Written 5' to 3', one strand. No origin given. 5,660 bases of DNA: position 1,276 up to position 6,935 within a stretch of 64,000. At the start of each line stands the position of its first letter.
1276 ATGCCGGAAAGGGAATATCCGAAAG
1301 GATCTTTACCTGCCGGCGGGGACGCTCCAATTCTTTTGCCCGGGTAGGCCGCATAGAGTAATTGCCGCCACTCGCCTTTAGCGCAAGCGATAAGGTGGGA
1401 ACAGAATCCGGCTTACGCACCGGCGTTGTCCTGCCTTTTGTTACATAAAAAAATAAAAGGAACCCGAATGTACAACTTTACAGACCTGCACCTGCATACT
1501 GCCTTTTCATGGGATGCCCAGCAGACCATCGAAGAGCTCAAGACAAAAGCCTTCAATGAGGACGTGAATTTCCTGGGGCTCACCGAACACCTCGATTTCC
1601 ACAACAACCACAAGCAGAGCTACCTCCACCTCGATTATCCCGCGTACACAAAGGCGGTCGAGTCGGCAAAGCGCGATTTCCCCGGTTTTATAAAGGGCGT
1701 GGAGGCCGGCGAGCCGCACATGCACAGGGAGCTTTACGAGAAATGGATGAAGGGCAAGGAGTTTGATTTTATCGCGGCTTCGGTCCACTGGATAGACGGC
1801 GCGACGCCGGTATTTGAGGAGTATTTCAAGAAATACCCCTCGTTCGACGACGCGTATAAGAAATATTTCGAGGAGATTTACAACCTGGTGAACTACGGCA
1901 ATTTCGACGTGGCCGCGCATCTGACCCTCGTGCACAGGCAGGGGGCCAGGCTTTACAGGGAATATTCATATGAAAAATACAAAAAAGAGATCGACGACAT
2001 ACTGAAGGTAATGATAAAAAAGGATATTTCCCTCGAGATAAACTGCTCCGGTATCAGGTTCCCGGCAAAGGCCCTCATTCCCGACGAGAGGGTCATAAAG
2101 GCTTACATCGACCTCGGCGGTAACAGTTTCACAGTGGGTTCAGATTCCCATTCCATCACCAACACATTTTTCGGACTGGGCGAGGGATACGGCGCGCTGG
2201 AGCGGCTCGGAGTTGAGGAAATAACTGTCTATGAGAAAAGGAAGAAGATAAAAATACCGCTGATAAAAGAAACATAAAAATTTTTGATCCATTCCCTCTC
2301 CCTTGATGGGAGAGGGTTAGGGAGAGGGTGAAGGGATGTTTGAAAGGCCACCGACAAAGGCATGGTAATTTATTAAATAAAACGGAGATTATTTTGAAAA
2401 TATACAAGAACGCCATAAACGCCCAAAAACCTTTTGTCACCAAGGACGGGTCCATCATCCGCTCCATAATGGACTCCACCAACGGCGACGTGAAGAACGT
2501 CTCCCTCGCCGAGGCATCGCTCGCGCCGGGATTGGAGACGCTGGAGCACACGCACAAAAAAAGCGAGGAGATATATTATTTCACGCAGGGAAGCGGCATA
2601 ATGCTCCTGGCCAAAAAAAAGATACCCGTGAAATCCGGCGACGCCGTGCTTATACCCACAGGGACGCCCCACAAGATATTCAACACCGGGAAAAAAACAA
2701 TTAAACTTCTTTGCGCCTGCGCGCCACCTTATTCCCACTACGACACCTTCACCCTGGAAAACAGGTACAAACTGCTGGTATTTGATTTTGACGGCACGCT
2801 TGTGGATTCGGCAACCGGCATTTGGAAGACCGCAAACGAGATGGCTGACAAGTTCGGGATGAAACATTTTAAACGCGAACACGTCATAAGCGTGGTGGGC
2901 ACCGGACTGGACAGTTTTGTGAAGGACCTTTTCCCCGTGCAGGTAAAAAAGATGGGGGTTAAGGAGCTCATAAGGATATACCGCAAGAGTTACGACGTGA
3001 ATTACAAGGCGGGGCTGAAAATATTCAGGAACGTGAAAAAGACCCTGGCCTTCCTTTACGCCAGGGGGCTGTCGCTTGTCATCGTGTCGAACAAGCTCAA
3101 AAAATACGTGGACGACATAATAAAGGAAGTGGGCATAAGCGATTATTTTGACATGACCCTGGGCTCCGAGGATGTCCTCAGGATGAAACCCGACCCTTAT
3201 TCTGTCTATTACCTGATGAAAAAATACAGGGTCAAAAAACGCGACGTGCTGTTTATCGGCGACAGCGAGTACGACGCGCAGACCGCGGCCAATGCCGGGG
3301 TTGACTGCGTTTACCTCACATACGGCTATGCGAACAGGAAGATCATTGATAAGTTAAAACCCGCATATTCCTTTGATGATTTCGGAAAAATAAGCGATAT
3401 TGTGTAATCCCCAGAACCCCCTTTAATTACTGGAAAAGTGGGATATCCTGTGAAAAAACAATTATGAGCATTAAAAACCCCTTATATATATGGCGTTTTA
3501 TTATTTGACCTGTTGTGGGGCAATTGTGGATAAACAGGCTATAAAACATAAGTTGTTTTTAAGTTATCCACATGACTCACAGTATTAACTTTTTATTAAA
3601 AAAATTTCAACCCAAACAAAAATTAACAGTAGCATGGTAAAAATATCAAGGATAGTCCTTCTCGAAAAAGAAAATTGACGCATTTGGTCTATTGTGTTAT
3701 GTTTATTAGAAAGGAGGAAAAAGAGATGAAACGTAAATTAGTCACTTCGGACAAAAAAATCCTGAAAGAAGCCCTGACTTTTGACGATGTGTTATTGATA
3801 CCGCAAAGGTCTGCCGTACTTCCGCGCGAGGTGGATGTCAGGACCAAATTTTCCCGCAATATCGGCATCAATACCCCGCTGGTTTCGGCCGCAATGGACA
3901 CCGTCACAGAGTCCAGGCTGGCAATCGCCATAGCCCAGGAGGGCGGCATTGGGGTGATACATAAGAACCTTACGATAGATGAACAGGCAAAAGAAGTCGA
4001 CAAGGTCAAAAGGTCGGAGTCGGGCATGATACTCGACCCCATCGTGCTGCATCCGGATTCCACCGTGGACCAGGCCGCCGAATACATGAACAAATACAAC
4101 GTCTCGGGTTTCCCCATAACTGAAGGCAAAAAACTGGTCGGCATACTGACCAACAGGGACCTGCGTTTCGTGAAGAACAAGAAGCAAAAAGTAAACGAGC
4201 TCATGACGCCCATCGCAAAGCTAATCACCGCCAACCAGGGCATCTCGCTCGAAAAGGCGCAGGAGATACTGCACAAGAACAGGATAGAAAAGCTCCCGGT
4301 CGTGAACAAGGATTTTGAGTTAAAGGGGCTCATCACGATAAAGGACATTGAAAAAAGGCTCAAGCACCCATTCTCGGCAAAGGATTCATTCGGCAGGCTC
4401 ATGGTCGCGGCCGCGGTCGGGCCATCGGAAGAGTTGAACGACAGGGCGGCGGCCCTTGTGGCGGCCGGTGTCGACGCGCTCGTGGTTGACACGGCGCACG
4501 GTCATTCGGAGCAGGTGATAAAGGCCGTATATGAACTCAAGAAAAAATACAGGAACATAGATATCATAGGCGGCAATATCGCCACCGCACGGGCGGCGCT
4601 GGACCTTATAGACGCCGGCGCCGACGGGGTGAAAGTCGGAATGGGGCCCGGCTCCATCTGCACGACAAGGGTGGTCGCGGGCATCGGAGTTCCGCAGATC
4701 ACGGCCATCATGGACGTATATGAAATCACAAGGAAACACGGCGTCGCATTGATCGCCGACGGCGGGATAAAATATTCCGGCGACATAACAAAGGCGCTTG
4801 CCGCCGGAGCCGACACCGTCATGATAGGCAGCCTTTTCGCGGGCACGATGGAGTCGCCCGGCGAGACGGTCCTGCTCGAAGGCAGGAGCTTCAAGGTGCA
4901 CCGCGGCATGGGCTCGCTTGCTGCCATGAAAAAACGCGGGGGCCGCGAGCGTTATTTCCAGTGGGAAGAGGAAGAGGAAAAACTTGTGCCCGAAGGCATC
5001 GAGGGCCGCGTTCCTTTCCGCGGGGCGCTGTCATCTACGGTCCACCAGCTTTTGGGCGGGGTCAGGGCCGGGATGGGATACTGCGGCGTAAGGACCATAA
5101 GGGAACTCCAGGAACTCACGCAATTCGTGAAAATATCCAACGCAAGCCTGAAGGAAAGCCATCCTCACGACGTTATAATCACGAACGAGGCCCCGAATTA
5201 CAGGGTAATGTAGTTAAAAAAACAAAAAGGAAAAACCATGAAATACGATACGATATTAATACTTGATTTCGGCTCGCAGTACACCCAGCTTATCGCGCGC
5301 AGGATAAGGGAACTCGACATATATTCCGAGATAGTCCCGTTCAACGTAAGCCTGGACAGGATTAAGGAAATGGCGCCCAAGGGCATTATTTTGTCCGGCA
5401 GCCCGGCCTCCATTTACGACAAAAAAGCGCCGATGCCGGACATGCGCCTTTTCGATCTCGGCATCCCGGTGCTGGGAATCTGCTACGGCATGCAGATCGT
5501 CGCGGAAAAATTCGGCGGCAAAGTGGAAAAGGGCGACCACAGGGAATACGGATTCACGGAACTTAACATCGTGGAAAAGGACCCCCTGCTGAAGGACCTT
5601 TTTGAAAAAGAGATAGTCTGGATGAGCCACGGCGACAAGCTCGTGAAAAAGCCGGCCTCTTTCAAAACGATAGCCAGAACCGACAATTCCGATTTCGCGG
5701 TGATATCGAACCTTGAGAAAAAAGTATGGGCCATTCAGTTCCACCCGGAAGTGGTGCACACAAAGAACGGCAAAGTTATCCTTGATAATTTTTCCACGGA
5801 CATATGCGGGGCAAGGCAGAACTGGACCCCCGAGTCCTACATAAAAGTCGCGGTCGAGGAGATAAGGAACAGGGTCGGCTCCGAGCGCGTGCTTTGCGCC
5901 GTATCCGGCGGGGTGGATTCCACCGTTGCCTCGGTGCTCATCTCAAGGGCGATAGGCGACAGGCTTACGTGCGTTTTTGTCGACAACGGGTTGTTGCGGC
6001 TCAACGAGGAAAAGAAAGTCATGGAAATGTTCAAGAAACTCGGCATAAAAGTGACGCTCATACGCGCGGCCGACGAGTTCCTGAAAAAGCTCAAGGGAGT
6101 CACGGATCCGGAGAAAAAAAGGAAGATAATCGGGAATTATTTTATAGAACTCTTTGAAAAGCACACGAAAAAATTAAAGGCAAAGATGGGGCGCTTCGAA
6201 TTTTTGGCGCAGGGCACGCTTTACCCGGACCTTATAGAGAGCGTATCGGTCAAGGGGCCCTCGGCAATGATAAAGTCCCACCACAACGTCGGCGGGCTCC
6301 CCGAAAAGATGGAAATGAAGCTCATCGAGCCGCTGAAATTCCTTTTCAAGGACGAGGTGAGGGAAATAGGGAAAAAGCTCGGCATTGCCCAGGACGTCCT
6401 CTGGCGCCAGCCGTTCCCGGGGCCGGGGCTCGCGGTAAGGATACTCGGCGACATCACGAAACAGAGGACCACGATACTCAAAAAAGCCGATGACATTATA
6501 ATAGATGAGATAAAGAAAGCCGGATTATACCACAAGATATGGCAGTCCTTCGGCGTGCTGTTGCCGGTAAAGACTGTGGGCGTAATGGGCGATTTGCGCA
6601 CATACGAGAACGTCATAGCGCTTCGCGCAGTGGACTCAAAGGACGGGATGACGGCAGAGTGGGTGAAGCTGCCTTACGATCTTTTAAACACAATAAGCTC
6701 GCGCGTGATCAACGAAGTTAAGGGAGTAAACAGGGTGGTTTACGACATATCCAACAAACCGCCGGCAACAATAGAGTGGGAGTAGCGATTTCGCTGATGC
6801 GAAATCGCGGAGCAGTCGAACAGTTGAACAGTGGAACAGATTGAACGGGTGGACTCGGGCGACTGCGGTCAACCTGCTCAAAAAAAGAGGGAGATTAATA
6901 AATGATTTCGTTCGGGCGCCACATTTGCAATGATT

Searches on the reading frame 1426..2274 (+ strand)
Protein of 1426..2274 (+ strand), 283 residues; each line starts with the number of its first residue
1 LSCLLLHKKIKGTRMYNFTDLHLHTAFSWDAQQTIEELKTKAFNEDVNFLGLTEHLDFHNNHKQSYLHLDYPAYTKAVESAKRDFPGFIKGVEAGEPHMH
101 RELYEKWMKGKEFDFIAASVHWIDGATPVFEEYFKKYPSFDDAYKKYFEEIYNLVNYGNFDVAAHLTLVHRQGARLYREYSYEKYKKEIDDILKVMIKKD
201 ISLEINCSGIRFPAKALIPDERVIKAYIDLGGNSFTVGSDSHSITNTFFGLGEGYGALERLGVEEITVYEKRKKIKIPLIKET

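Call 82: search_protein_families(library=pfam, proteins=[window:1426-2274:+], max_evalue=0.000001)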
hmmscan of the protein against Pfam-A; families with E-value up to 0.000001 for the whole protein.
window:1426-2274:+ (283 aa): 1 family
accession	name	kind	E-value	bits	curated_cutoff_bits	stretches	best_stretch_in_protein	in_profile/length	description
PF02811.25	PHP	-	1.5e-21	77.8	26.4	1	20-206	1-162/164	PHP domain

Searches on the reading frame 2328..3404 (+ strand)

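Call 82: search_protein_families(library=pfam, proteins=[window:2328-3404:+], max_evalue=0.000001)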
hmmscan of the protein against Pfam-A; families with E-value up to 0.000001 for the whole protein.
window:2328-3404:+ (359 aa): 5 families
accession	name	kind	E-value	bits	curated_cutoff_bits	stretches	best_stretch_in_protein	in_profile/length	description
PF13419.12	HAD_2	-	4.5e-41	141.4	23.8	1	151-328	2-176/178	Haloacid dehalogenase-like hydrolase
PF00702.32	Hydrolase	-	1e-26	95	26.4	1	147-324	1-191/191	haloacid dehalogenase-like hydrolase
PF07883.17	Cupin_2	-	9.3e-14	51.3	27.2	1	64-130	4-69/70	Cupin domain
PF12710.13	HAD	-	2.5e-09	38.3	27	1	150-320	1-188/189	haloacid dehalogenase-like hydrolase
PF13242.12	Hydrolase_like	-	6.7e-08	32.8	22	1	287-353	4-73/75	HAD-hyrolase-like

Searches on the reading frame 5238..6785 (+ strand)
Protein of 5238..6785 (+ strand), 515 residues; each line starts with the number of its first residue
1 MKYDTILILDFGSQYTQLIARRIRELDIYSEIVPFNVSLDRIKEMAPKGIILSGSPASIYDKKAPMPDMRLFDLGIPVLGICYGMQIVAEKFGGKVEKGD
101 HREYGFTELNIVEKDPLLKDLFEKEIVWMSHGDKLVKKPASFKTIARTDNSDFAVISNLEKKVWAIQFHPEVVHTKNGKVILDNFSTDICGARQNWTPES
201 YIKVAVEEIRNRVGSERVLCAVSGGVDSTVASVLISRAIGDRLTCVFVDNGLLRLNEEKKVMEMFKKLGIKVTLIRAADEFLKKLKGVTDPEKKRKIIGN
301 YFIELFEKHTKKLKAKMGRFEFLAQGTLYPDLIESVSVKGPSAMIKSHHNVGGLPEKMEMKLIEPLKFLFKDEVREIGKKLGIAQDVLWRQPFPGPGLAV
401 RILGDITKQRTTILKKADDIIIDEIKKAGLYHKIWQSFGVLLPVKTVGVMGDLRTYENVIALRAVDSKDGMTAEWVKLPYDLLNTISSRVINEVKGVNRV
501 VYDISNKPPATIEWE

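Call 10: search_protein_families(library=pfam, proteins=[window:5238-6785:+])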
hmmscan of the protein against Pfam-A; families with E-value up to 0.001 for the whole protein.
window:5238-6785:+ (515 aa): 8 families
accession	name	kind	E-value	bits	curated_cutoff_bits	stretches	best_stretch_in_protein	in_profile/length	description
PF00958.27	GMP_synt_C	-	1e-45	154.2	27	1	423-514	1-92/92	GMP synthase C terminal domain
PF00117.34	GATase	-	7e-43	146.9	22.8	1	7-186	1-187/190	Glutamine amidotransferase class-I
PF02540.23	NAD_synthase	-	1.4e-07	31.4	21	1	206-279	9-83/242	NAD synthase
PF07722.19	Peptidase_C26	-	8.6e-06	26.1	20.5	1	73-171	103-219/219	Peptidase C26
PF06508.19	QueC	-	0.00045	20.2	22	0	218-286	2-67/210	Queuosine biosynthesis protein QueC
PF02568.20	ThiI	-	0.00047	20.3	20.5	0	215-267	3-54/197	Thiamine biosynthesis protein (ThiI)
PF03054.22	tRNA_Me_trans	-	0.00063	19.9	20.6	0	217-253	2-37/202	tRNA methyl transferase HUP domain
PF01507.26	PAPS_reduct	-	0.00074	20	22.5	0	219-294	3-77/175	Phosphoadenosine phosphosulfate reductase domain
